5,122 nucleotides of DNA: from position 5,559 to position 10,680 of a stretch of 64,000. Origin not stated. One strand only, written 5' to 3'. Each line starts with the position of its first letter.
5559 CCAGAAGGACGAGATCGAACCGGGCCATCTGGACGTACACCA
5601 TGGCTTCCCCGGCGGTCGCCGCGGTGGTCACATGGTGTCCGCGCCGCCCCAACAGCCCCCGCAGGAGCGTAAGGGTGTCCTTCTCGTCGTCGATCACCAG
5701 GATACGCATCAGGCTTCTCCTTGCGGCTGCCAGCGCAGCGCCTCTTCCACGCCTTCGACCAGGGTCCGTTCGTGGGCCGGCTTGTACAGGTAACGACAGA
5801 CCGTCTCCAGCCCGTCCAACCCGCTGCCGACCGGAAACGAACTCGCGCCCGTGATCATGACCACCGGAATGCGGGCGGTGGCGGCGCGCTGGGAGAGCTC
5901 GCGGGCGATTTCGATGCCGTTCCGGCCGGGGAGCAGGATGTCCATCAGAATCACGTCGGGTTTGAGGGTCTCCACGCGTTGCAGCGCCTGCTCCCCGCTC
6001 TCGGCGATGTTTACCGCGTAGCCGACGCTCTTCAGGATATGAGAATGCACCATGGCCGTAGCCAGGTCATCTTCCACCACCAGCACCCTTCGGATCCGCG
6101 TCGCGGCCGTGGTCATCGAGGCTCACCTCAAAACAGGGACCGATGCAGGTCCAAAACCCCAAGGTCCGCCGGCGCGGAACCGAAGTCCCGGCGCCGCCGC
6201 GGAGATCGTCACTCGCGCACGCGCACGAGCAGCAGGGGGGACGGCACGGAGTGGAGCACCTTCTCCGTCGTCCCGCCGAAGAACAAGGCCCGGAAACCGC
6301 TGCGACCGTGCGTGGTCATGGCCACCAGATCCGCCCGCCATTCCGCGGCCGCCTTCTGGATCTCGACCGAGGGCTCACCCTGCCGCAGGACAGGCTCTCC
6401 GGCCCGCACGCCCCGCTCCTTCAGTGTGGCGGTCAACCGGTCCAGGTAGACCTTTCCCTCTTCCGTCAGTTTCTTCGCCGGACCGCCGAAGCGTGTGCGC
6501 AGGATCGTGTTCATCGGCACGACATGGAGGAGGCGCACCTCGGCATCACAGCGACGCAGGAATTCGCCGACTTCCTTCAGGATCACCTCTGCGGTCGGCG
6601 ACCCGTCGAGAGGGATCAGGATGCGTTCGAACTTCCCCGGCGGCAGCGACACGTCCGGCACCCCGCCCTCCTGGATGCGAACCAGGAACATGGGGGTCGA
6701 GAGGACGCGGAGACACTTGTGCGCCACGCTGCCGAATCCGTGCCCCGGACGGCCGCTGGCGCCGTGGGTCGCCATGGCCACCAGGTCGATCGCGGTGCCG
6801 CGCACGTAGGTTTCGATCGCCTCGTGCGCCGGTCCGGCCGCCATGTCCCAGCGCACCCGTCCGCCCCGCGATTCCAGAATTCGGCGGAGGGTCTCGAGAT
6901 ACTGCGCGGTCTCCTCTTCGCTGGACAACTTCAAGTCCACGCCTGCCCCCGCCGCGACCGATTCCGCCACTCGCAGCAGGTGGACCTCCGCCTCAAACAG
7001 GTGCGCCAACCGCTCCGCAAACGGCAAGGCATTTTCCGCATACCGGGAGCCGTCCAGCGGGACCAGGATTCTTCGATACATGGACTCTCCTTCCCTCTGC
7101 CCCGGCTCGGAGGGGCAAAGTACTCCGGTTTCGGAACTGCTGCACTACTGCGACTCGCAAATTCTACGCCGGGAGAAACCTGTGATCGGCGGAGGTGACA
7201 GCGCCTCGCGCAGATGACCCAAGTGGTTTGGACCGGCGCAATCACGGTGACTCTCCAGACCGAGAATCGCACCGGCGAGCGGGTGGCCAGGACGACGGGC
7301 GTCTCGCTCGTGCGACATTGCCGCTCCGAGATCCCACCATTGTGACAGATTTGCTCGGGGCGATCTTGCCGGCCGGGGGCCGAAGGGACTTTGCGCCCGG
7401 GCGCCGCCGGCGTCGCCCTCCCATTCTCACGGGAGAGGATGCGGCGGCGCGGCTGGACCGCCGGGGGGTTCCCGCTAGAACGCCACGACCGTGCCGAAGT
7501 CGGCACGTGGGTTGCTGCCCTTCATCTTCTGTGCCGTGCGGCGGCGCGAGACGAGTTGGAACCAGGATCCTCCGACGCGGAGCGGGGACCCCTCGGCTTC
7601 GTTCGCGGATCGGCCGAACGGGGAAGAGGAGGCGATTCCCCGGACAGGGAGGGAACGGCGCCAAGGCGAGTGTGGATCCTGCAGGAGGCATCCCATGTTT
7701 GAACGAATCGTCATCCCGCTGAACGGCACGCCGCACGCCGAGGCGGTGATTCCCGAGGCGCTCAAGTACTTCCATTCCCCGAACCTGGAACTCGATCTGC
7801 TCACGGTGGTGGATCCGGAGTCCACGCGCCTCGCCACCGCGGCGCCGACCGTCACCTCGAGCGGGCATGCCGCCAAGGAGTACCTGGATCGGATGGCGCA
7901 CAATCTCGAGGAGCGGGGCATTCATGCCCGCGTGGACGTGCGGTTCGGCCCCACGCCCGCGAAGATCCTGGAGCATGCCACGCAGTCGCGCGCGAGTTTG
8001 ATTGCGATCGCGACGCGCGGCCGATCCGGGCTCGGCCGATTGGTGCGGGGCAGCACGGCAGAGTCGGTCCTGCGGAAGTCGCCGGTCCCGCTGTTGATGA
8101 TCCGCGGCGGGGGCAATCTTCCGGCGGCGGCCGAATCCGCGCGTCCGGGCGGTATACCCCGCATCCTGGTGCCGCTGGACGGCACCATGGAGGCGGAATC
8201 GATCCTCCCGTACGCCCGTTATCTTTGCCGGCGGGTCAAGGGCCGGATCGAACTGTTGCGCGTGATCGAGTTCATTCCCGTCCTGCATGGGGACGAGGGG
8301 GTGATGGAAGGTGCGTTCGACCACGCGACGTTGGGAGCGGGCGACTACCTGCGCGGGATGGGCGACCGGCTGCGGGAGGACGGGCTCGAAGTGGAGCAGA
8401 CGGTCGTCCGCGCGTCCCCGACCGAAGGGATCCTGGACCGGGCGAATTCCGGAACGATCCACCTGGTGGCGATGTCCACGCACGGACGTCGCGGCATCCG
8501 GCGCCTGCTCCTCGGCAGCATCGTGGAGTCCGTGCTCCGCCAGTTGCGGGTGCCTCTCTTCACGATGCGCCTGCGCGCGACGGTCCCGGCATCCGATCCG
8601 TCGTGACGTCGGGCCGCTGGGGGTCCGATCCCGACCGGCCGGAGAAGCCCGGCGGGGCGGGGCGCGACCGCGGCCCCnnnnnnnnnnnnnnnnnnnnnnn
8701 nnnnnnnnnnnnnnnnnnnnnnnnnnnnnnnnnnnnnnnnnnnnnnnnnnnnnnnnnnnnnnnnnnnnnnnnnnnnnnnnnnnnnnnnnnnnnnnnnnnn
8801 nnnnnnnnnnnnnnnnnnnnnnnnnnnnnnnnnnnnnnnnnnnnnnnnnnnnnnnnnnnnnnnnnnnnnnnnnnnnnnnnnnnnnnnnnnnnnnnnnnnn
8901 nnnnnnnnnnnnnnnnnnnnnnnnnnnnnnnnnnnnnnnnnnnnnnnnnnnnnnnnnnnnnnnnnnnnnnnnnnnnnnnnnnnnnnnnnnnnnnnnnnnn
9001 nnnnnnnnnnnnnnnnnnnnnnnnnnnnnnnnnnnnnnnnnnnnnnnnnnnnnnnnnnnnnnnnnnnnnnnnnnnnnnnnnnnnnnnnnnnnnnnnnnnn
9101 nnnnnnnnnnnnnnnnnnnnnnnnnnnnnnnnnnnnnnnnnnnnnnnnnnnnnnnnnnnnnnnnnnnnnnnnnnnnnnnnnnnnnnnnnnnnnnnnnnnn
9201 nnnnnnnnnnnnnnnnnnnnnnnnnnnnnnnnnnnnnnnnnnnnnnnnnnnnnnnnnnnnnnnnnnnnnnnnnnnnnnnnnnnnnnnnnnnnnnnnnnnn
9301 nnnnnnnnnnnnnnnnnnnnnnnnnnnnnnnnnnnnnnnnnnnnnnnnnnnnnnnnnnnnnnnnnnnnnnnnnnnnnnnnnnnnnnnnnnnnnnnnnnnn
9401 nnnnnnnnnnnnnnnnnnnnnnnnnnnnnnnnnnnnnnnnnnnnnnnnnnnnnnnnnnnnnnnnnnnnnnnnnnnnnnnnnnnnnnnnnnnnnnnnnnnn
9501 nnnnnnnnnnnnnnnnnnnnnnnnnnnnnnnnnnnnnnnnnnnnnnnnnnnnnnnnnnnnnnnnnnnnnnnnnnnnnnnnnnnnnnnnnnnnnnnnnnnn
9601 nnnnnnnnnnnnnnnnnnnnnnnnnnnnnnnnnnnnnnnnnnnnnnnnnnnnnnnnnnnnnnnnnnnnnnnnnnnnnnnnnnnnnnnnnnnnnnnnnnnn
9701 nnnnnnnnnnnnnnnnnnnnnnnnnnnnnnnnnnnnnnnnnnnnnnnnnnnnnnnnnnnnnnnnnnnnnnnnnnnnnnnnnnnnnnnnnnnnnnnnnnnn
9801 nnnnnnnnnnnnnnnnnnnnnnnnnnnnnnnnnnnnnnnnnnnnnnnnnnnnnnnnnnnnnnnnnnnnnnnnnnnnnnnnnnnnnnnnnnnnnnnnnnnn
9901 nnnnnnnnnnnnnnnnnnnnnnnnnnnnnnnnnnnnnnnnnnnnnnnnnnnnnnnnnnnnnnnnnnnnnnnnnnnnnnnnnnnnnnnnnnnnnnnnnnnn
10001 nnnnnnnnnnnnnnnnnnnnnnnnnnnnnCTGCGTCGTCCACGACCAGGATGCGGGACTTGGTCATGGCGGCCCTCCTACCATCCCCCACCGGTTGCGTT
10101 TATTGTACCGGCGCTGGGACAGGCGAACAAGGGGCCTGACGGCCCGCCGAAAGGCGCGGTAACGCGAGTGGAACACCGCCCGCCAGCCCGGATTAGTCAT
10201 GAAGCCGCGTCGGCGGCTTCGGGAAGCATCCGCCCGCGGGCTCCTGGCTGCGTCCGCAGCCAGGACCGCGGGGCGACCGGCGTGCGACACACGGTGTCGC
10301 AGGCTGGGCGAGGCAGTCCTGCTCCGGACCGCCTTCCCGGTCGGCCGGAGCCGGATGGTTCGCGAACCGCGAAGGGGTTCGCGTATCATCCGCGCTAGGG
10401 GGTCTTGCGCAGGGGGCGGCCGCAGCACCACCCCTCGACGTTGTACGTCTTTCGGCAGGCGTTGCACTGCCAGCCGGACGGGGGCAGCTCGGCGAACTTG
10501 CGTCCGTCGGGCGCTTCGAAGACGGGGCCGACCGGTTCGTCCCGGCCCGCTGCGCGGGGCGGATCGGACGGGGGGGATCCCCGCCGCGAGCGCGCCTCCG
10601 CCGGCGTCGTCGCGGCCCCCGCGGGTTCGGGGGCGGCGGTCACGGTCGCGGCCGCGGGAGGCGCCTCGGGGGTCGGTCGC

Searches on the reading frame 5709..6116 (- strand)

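Call 33: search_protein_families(library=ncbifam, proteins=[window:5709-6116:-], max_evalue=0.001)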
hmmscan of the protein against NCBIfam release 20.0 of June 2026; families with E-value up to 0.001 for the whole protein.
window:5709-6116:- (135 aa): 94 families (the best 25 are shown)
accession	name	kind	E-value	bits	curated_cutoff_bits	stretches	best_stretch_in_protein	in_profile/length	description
TIGR02154.1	PhoB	equivalog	6.1e-21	74.8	296.2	1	9-129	3-122/226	phosphate regulon transcriptional regulator PhoB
NF040689.1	MtrAB_MtrA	equivalog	7e-20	71.3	300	1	11-130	1-116/219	MtrAB system response regulator MtrA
NF040534.1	resp_reg_YycF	equivalog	7.5e-19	67.9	340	1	9-130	1-118/231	response regulator YycF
NF007135.0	PRK09581.1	equivalog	4.9e-17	61.9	474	1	10-124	4-117/457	PleD family two-component system response regulator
NF046022.1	RespRegCpdRBruc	equivalog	4.4e-16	59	180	1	9-127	2-117/120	cell cycle two-component system response regulator CpdR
NF045944.1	ResRegRpaBCyano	equivalog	7.5e-16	58.2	330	1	12-129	1-114/229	response regulator transcription factor RpaB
NF041733.1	resp_reg_CseB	equivalog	8.6e-15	54.7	350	1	10-128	2-116/228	two-component system response regulator CseB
NF007982.1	PRK10710.1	equivalog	8.8e-15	54.9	380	1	5-128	4-123/235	envelope stress response regulator BaeR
NF038297.2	hybrid_HK_HrmK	equivalog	1.1e-14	54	725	1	6-89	488-571/607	hybrid histidine kinase/response regulator HrmK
NF045717.1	DVU0259_DivK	exception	1.6e-14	54.1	160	1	9-127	3-116/117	DVU0259 family response regulator domain-containing protein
NF008199.0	PRK10955.1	equivalog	1.7e-14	54.3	341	1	9-128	2-116/232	envelope stress response regulator transcription factor CpxR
NF006900.1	PRK09390.1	equivalog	4.6e-14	52.4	255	1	10-130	6-123/203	response regulator FixJ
NF007546.0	PRK10161.1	equivalog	8.3e-14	51.7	471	1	9-127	3-120/229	phosphate response regulator transcription factor PhoB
TIGR02956.1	TMAO_torS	equivalog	2.1e-13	49.3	676.5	1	8-127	701-820/967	TMAO reductase system sensor histidine kinase/response regulator TorS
NF008296.0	PRK11083.1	equivalog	2.2e-13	50.1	273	1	9-128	4-119/228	two-component system response regulator CreB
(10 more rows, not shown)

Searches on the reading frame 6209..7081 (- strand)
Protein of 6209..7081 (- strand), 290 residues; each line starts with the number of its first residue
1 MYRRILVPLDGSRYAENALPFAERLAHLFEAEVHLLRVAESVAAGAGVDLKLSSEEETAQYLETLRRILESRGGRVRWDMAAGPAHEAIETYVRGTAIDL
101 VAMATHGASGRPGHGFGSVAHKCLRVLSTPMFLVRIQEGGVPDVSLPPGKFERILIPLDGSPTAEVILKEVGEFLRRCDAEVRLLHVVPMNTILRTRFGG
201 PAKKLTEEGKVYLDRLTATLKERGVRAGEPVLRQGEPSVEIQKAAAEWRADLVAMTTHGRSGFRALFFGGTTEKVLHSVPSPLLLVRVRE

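Call 33: search_protein_families(library=ncbifam, proteins=[window:6209-7081:-], max_evalue=0.001)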
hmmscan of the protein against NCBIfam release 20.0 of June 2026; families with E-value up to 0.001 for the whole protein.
window:6209-7081:- (290 aa): 2 families
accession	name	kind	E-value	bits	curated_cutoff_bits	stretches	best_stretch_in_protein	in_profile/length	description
NF008380.0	PRK11175.1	equivalog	1.5e-07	30.7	227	1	215-287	228-300/313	universal stress protein UspE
NF011581.0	PRK15005.1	equivalog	3e-06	27.5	166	0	1-106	1-116/144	universal stress protein UspF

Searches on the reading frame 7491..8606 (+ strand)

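Call 33: search_protein_families(library=ncbifam, proteins=[window:7491-8606:+], max_evalue=0.001)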
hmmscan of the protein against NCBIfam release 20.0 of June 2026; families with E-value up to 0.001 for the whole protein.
window:7491-8606:+ (371 aa): 3 families
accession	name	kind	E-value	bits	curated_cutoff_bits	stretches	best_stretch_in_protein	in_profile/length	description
NF008380.0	PRK11175.1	equivalog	3.2e-08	32.9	227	0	131-205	71-300/313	universal stress protein UspE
NF011581.0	PRK15005.1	equivalog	5e-07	30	166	0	126-205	66-144/144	universal stress protein UspF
NF012000.0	PRK15456.1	equivalog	0.0001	22.3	189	0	126-205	64-142/142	universal stress protein UspG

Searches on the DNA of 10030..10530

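Call 8: search_rna_families(source=window, start=10030, end=10530, threshold=evalue, max_evalue=10, show_alignments=3)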
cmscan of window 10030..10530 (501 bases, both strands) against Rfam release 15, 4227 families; matches with E-value up to 10: 4.
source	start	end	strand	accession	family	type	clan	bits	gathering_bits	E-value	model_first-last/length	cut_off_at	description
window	10198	10265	-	RF03038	nhaA-II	Cis-reg;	-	21.1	70.4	0.71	1-84/84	no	nhaA-II RNA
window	10046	10153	-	RF02180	ST7-AS1_2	Gene; lncRNA;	-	15.2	50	0.6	1-110/110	no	ST7 antisense RNA 1 conserved region 2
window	10162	10250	+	RF01793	ffh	Gene; sRNA;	-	15.2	35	3.6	1-52/52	no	ffh sRNA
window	10240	10265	-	RF04000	MIR8139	Gene; miRNA;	-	14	90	6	1-58/58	no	MIR8139 microRNA precursor family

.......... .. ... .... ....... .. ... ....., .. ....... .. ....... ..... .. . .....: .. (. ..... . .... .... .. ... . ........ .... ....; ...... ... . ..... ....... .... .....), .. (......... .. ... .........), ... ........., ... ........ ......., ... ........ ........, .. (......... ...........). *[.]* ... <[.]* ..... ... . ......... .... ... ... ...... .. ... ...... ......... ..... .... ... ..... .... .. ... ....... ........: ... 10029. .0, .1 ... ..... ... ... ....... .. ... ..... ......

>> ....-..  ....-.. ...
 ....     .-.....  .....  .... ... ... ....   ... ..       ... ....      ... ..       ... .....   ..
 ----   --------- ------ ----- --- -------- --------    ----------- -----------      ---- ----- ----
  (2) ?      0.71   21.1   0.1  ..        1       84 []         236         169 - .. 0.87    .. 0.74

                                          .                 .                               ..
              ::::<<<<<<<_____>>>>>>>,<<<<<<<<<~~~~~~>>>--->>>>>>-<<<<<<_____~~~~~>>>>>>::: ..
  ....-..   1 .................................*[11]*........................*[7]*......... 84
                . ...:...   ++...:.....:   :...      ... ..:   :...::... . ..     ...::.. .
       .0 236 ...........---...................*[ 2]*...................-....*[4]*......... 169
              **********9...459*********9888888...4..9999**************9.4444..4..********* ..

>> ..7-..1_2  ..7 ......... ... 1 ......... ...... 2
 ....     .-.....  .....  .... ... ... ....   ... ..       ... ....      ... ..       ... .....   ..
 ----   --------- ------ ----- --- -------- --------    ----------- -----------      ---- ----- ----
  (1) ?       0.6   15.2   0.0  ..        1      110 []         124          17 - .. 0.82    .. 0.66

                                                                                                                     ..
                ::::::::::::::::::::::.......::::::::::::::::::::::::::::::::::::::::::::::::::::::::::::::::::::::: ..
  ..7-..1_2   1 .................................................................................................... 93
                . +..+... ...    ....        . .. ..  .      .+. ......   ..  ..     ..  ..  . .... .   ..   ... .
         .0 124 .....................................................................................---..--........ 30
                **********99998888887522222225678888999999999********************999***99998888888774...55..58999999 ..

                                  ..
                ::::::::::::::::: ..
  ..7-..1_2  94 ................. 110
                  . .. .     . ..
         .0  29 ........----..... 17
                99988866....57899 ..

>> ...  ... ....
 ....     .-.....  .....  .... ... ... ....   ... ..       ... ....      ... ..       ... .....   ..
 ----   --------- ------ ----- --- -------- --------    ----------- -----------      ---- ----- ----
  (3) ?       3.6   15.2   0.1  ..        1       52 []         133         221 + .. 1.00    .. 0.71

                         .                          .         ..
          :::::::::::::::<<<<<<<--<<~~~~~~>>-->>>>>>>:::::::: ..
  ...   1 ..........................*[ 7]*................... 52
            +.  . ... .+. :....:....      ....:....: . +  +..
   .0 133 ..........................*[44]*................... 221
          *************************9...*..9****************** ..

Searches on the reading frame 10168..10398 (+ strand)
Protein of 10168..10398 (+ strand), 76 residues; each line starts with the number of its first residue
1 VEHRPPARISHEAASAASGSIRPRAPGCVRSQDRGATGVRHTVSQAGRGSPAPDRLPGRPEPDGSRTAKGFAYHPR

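Call 38: list_cluster_members(proteins=[window:10168-10398:+, window:367-708:+, window:219-632:+, window:423-674:-, window:208-387:-, window:10199-10876:+, window:365-460:-, window:10197-10292:-, window:10395-10874:-, window:563-3256:-])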
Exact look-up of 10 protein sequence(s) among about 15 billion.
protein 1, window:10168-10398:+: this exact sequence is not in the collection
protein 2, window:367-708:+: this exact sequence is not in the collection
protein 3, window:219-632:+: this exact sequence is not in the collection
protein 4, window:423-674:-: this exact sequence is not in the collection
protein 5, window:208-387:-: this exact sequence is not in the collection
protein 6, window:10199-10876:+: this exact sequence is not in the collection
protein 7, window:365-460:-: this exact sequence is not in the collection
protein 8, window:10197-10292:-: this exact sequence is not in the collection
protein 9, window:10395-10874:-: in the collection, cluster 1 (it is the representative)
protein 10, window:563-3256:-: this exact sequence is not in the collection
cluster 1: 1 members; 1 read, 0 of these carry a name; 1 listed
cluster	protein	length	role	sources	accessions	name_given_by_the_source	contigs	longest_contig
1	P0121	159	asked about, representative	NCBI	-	-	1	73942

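Call 57: search_protein_representatives(protein=window:10168-10398:+)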
Query: 76 residues. Proteins with E-value up to 0.001 (for the whole library): 3; up to 1e-10: 1; up to 1e-30: 0. The best 3 are listed.
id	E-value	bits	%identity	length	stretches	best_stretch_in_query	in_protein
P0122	9.2e-12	61.2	53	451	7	3-25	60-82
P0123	5.7e-07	45.9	34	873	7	33-66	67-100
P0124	1.9e-04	37.9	51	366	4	3-25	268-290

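Call 77: find_homologous_proteins(query=P0121, max_evalue=0.001)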
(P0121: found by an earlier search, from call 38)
Query P0121 (159 aa): 1 proteins with E <= 0.001 among 3166 candidates.
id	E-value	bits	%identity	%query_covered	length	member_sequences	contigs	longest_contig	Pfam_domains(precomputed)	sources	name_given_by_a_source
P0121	3.2e-94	332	100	100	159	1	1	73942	-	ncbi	-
